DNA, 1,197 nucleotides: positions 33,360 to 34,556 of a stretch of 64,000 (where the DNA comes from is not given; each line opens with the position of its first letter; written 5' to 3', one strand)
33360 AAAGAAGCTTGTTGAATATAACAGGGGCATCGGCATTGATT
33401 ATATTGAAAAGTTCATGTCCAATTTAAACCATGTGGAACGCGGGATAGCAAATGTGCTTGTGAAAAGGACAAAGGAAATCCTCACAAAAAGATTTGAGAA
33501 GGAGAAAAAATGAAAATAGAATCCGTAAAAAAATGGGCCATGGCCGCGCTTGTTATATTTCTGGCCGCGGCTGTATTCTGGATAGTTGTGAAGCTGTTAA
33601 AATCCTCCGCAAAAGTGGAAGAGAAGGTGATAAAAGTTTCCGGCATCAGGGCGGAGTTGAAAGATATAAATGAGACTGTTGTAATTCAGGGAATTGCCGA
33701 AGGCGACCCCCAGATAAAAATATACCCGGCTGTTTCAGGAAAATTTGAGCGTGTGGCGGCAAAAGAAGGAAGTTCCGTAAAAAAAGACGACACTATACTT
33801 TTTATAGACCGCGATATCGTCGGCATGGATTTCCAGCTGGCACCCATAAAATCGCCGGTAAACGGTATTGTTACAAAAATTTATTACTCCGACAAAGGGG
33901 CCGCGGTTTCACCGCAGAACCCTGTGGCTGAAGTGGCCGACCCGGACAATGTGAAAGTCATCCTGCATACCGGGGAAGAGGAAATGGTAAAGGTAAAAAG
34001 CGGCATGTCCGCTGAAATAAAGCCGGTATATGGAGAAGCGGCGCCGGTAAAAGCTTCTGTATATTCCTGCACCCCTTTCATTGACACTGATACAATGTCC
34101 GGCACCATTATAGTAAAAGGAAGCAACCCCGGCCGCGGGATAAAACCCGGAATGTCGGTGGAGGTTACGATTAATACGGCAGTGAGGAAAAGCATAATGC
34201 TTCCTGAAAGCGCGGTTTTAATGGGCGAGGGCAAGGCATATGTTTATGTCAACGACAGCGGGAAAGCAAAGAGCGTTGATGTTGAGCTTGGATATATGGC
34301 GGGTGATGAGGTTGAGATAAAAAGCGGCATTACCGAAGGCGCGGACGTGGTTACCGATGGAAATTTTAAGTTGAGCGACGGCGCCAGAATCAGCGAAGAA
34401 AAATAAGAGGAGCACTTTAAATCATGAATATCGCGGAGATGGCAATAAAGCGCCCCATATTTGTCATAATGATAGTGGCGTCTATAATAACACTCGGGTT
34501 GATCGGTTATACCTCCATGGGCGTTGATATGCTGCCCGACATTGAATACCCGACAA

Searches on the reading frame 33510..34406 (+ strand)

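Call 83: search_protein_families(library=ncbifam, proteins=[window:33510-34406:+], max_evalue=0.00001)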
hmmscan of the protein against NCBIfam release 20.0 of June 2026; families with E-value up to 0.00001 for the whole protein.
window:33510-34406:+ (298 aa): 11 families
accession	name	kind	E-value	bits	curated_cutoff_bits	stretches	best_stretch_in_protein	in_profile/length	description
TIGR01730.1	RND_mfp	subfamily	5.4e-39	134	94.9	1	112-296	136-321/322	efflux RND transporter periplasmic adaptor subunit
TIGR00999.1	8a0102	subfamily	3.8e-25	88.5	319.3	1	111-288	93-270/271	CzcB/NccB family metal efflux transporter periplasmic adaptor subunit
NF045680.1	DiMtlExpIhpB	equivalog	4.5e-14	52.2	450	1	36-285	66-311/326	divalent metal ion exporter adaptor subunit IhpB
NF007303.0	PRK09783.1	subfamily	5.8e-12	44.7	390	1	113-295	217-399/414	copper/silver efflux system membrane fusion protein CusB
NF007132.1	PRK09578.1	equivalog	5.4e-10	38.6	512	1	204-294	281-373/396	MexX/AxyX family multidrug efflux RND transporter periplasmic adaptor subunit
NF008589.1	PRK11556.1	equivalog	4.9e-09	35.6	391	1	194-294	281-385/392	MdtA/MuxA family multidrug efflux RND transporter periplasmic adaptor subunit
NF038010.1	ABC_adapt_DarC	equivalog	2e-08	33.4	450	1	209-287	324-407/417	darobactin export ABC transporter periplasmic adaptor subunit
NF000272.2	OqxA_adapt_sub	exception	9.2e-08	31.4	835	0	198-287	276-369/391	multidrug efflux RND transporter periplasmic adaptor subunit OqxA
TIGR00998.1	8a0101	subfamily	1.8e-07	30.5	390.8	0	107-176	201-270/334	EmrA/EmrK family multidrug efflux transporter periplasmic adaptor subunit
NF033138.2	RND-peri-MexC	equivalog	2.2e-07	30.4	625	1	195-296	265-371/375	MexC family multidrug efflux RND transporter periplasmic adaptor subunit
NF045904.1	RND-peri-MexE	equivalog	2.9e-07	29.7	714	0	32-101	27-96/390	multidrug efflux RND transporter periplasmic adaptor subunit MexE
